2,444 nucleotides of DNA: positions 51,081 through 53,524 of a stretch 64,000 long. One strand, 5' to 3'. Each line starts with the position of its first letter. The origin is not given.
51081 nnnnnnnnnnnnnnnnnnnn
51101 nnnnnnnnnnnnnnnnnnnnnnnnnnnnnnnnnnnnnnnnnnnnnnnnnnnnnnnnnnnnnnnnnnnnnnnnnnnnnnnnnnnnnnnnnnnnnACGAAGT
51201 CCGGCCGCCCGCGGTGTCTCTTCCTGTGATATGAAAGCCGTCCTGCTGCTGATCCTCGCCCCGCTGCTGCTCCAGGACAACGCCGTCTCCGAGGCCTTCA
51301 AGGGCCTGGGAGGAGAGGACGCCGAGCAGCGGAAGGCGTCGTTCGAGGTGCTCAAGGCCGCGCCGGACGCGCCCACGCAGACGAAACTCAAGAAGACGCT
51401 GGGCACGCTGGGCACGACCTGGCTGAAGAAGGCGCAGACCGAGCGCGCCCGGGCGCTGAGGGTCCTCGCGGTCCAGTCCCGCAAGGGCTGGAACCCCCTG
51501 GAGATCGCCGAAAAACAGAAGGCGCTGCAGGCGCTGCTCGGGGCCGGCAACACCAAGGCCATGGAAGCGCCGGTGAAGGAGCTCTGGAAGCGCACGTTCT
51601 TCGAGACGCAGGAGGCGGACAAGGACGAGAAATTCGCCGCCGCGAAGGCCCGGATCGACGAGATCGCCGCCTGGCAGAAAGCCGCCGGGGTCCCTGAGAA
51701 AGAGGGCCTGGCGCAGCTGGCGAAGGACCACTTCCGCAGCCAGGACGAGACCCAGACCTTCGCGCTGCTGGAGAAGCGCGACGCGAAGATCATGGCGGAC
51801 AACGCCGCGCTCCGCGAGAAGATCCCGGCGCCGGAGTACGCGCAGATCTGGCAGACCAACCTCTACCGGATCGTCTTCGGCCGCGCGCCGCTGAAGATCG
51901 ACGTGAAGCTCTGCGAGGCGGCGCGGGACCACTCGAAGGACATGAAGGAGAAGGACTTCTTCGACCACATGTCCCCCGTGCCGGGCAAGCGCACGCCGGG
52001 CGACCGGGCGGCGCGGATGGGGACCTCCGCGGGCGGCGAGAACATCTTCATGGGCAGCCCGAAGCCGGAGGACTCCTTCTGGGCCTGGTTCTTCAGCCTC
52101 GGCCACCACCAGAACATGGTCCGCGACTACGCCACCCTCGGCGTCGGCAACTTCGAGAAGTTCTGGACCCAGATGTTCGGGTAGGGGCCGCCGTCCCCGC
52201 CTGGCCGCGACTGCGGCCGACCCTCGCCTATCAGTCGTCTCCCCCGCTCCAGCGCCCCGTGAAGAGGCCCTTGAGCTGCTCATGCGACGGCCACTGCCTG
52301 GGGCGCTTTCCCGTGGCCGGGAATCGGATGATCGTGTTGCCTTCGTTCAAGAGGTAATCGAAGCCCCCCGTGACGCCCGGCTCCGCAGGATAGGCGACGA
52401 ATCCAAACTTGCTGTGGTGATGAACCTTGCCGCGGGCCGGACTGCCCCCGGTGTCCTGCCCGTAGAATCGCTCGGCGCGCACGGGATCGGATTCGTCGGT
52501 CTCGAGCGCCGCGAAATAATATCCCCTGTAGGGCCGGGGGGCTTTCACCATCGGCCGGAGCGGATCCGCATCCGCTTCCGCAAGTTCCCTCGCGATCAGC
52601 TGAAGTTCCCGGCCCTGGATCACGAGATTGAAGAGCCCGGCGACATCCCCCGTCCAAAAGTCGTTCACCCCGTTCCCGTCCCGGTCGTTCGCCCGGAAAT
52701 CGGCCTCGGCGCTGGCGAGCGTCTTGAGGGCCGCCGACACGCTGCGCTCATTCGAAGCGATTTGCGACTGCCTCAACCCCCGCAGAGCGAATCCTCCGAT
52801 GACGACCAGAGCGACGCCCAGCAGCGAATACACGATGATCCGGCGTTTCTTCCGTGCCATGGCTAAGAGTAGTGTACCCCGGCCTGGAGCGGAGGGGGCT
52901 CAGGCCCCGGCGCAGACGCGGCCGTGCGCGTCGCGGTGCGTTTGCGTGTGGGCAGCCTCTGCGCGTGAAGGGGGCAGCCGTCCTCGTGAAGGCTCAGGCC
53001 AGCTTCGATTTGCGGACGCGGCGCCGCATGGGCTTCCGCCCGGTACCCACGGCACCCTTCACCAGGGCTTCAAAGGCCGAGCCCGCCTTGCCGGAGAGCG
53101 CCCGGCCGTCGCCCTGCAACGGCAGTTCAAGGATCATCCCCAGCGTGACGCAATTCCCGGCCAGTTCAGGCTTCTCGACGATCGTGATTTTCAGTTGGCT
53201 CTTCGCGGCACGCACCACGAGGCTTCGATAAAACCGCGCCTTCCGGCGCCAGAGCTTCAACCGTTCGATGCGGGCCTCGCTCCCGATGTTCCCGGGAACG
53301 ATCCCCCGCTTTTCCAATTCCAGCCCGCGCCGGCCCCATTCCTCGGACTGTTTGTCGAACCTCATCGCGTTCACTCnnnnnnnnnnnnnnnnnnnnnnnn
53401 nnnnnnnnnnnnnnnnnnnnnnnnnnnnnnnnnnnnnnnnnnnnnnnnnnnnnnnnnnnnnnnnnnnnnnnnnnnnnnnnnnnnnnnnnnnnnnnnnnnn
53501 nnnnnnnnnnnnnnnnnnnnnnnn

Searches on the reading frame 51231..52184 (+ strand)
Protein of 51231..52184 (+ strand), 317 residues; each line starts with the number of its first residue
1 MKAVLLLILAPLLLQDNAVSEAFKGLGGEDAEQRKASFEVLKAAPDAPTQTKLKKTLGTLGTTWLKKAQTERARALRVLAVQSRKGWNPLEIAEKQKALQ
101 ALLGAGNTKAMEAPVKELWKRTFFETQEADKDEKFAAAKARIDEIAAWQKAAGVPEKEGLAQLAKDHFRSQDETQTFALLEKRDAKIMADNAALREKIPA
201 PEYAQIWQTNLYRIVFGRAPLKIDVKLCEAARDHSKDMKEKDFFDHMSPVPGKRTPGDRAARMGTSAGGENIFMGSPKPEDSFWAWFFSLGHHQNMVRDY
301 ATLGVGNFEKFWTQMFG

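Call 4: search_protein_families(library=pfam, proteins=[window:51231-52184:+], max_evalue=0.01)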
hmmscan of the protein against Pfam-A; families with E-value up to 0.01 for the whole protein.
window:51231-52184:+ (317 aa): 1 family
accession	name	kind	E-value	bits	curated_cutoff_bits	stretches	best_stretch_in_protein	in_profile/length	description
PF00188.32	CAP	-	1.5e-07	32.7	21.1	1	210-306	5-101/117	Cysteine-rich secretory protein family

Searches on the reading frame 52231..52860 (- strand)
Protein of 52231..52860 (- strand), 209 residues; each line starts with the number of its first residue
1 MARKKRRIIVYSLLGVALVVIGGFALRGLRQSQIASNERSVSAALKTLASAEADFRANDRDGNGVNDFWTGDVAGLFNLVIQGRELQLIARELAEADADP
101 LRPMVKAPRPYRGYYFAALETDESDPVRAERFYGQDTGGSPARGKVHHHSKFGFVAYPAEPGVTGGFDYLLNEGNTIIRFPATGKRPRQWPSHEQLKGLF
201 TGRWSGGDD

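Call 4: search_protein_families(library=pfam, proteins=[window:52231-52860:-], max_evalue=0.01)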
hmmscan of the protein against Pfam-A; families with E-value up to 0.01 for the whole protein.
window:52231-52860:- (209 aa): 1 family
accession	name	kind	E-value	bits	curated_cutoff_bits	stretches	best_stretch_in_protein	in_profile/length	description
PF11453.13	DUF2950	-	3.3e-05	23.6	20.2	1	29-175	104-244/274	Protein of unknown function (DUF2950)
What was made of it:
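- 52231..52860 (-): Native downstream neighbour: a DUF2950-like 209-aa gene that starts 35 nt after the distal copy. It is not part of the insert. Pfam DUF2950 E=3.3e-5 (call 4).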

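Call 7: search_protein_families(library=ncbifam, proteins=[window:52231-52860:-], max_evalue=0.1)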
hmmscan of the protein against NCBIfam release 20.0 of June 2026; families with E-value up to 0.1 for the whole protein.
window:52231-52860:- (209 aa): 0 families

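Call 66: find_encoding_contigs(protein=window:52231-52860:-, flank=6000, max_places=10)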
Protein window:52231-52860:- (209 aa): 3 contigs read that carry it; 1 place shown.
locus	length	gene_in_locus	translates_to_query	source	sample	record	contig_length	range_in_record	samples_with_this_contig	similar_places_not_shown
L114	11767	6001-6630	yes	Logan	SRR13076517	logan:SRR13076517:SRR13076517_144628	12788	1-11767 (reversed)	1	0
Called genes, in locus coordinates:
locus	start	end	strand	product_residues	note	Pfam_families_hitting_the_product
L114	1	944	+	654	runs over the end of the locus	?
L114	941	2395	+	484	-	PF01547:SBP_bac_1 (faint), PF12974:Phosphonate-bd (weak), PF13531:SBP_bac_11, PF12727:PBP_like (faint), PF13531:SBP_bac_11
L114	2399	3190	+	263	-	PF00528:BPD_transp_1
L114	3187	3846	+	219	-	PF00005:ABC_tran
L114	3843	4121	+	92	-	PF02597:ThiS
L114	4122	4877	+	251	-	PF00899:ThiF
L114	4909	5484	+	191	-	-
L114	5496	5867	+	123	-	-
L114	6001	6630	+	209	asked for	-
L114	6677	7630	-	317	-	PF00188:CAP (weak)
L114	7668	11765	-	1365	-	?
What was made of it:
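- On Integrative element / genomic island inserted by site-specific recombination into a gene 3' end: No empty-site contig variant was found in the same samples (call 66).
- Tried and rejected: None found (call 66).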

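Call 99: search_protein_families(library=phrogs, proteins=[window:52231-52860:-], max_evalue=0.01)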
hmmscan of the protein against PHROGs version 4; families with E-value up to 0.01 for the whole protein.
window:52231-52860:- (209 aa): 0 families

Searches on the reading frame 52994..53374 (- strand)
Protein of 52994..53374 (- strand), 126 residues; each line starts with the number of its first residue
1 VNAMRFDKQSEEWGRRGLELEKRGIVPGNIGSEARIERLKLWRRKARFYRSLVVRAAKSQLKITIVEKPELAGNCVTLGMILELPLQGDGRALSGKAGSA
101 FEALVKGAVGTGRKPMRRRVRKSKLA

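Call 4: search_protein_families(library=pfam, proteins=[window:52994-53374:-], max_evalue=0.01)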
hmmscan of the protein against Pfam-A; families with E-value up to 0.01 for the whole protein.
window:52994-53374:- (126 aa): 0 families

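Call 7: search_protein_families(library=ncbifam, proteins=[window:52994-53374:-], max_evalue=0.1)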
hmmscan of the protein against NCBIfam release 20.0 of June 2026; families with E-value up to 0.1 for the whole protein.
window:52994-53374:- (126 aa): 1 family
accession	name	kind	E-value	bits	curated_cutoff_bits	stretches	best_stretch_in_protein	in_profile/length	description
TIGR01350.1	lipoamide_DH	equivalog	0.047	12.4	408.8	1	54-81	18-45/461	dihydrolipoyl dehydrogenase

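Call 8: search_protein_families(library=padloc, proteins=[window:52994-53374:-], max_evalue=0.1)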
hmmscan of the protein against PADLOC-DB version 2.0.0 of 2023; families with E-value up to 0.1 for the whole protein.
window:52994-53374:- (126 aa): 1 family
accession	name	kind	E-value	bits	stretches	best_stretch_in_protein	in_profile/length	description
PDLC03907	NsnC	-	0.065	11.3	1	33-81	23-70/141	-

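Call 47: find_homologous_proteins(query=window:52997-53365:-, max_evalue=0.001)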
Query window:52997-53365:- (123 aa): 5 proteins with E <= 0.001 among 23 candidates.
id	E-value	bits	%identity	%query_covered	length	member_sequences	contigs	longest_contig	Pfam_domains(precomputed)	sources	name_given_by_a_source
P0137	3.2e-71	255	100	100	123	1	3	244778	-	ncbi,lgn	-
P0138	1.7e-43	165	72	97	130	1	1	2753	-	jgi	jgi:hypothetical protein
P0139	5.2e-41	157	70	85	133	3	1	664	-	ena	-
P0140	9.2e-38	147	65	90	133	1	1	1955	-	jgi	jgi:hypothetical protein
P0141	8.7e-28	115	69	68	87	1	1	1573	-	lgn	-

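Call 57: predict_structure(alignment_id=A3)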
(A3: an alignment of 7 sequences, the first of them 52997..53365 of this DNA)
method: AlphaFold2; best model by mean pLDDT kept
length: 123 residues; sequences in the alignment: 7
mean_pLDDT: 58.5   pTM: 0.34
mean pLDDT of the five models: 58.5, 58.0, 57.3, 54.5, 54.3
residues with pLDDT >= 90: 0; 70-90: 3; 50-70: 92; < 50: 28
segments of 3 or more residues with pLDDT < 50: 21-28, 107-123
pLDDT, mean of each block of 10 residues (from residue 1): 58 59 46 65 67 67 64 63 65 68 52 36 32
secondary structure, 60 per line:
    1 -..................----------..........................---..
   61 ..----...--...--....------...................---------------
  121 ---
elements in order: H2-19 H30-55 E59-62 E67-69 E72-74 E77-80 H87-105
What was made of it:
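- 52994..53365 (-): Cargo gene 2: the partner protein, 123 aa from the ATG (126 aa from the GTG at 53374). It has no known domain and is always found with this GNAT clade. The structure model is unreliable (pLDDT 58.5, call 57).
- Tried and rejected: The model has pLDDT 58.5 and is unusable for fold search (call 57).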

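Call 84: search_solved_structures(query=A2, max_evalue=1)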
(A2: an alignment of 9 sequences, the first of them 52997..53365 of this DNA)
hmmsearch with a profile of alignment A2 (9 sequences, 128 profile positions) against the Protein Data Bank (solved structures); distinct sequences matched with E-value up to 1: 5.
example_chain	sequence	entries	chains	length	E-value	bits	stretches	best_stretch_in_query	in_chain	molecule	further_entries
7s7j_A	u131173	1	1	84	0.096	16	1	4-57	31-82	Spastin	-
3eab_A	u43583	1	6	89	0.1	15.9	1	4-57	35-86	Spastin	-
3a4c_A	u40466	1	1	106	0.4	14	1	32-63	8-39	DNA replication factor Cdt1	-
2rqq_A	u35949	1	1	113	0.44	13.9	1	32-63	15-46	DNA replication factor Cdt1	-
2klo_A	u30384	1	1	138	0.78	13.1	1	32-63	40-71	DNA replication factor Cdt1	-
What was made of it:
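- Tried and rejected: Profile search against PDB sequences gave nothing (call 84).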

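Call 95: find_encoding_contigs(protein=P0141, flank=5000, max_places=3)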
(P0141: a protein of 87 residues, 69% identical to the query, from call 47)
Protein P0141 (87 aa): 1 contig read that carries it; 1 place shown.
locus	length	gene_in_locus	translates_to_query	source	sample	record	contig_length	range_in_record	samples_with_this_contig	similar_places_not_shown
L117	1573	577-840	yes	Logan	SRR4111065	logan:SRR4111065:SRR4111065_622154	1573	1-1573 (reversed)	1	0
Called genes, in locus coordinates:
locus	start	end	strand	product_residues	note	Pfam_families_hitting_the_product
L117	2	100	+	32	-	?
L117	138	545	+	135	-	-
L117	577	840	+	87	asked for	-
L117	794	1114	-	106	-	PF00069:Pkinase (weak)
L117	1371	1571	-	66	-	?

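Call 99: search_protein_families(library=phrogs, proteins=[window:52997-53365:-], max_evalue=0.01)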
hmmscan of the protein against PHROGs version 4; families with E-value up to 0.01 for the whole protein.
window:52997-53365:- (123 aa): 0 families
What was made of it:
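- Tried and rejected: PADLOC and PHROGs gave no match (calls 8, 99).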
